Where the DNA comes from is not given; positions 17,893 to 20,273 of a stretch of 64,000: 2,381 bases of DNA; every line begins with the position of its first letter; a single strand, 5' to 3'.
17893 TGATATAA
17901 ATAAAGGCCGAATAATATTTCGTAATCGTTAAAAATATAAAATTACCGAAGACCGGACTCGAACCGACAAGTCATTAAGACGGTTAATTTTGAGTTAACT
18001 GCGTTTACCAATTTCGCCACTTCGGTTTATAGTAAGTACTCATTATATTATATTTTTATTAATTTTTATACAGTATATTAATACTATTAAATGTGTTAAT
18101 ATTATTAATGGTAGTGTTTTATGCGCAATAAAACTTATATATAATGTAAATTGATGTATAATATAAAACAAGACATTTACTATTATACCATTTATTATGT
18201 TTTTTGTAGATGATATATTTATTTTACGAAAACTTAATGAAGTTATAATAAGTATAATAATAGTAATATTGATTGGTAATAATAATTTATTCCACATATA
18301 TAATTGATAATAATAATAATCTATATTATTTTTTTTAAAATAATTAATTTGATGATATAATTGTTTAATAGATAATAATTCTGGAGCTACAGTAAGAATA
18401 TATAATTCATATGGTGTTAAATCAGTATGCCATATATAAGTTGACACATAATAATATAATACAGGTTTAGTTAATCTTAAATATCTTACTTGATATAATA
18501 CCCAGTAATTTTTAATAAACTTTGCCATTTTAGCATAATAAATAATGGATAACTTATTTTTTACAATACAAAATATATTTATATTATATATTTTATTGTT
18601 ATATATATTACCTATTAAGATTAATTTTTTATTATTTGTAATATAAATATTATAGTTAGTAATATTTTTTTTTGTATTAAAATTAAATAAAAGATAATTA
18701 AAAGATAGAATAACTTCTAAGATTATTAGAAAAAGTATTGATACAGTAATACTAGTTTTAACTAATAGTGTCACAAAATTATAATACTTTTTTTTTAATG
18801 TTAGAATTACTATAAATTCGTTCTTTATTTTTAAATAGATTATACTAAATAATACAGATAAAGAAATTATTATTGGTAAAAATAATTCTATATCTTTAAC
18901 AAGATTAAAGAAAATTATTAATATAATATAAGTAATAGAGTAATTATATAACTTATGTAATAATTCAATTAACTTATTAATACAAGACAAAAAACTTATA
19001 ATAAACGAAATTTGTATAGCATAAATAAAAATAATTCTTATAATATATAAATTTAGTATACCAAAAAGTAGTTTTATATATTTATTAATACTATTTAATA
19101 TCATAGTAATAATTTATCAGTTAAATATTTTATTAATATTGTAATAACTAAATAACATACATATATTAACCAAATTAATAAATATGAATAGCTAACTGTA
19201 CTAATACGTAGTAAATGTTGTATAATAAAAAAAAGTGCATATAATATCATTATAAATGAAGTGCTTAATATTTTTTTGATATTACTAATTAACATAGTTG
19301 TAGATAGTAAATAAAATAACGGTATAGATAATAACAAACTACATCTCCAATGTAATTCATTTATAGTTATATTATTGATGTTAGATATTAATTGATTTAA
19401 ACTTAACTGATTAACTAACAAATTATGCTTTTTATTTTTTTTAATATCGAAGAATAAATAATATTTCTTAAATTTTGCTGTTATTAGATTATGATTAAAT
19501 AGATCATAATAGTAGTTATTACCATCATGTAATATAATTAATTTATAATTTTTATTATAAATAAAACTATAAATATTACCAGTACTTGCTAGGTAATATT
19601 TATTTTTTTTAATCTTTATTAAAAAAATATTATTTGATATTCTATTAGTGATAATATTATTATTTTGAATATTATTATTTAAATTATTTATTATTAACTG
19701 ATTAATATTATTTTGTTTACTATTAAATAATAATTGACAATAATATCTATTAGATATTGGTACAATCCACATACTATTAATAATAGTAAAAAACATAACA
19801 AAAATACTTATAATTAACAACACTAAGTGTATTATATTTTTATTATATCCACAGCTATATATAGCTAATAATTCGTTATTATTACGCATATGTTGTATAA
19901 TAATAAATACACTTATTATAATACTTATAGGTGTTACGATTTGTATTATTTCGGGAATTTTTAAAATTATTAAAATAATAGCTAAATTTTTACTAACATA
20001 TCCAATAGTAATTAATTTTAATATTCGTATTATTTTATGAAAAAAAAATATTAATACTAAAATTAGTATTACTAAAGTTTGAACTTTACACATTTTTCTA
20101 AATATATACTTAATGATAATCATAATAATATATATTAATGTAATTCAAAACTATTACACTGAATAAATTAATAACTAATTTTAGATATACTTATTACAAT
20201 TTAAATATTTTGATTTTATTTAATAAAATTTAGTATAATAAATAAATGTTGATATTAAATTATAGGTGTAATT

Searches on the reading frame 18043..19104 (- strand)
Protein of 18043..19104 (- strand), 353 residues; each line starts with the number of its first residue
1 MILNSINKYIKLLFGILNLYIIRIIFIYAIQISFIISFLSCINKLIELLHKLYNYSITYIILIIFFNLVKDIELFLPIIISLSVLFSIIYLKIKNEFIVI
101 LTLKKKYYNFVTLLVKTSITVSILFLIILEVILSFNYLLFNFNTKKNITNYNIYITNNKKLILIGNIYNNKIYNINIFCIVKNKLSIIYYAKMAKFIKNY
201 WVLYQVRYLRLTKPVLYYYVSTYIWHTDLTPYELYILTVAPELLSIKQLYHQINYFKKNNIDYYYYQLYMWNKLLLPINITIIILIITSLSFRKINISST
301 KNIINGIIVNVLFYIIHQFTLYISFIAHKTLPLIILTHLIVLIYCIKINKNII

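Call 48: search_protein_families(library=ncbifam, proteins=[window:18043-19104:-], max_evalue=0.00001)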
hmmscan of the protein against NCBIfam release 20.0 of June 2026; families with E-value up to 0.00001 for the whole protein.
window:18043-19104:- (353 aa): 1 family
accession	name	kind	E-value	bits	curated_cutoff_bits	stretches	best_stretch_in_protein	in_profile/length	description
TIGR04408.1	LptG_lptG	equivalog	3.8e-37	127.7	240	1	16-328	1-326/351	LPS export ABC transporter permease LptG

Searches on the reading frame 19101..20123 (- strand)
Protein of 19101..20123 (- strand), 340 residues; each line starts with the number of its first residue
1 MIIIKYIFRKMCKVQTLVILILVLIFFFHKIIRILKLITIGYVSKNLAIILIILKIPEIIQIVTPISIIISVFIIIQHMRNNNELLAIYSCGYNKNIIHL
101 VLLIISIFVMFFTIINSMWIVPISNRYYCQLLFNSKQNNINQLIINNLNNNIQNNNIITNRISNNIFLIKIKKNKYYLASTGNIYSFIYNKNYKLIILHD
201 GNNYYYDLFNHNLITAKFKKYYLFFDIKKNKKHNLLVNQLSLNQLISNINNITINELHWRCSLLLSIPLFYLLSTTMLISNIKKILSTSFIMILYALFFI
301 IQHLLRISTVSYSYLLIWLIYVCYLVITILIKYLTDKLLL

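Call 48: search_protein_families(library=ncbifam, proteins=[window:19101-20123:-], max_evalue=0.00001)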
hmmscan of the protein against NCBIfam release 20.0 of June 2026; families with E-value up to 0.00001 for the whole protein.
window:19101-20123:- (340 aa): 2 families
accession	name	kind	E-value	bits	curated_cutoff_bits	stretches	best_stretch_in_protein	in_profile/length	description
TIGR04407.1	LptF_YjgP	equivalog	5.8e-41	140.4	230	1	2-330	1-343/347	LPS export ABC transporter permease LptF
TIGR04408.1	LptG_lptG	equivalog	1.2e-17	63.6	240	1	3-143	2-142/351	LPS export ABC transporter permease LptG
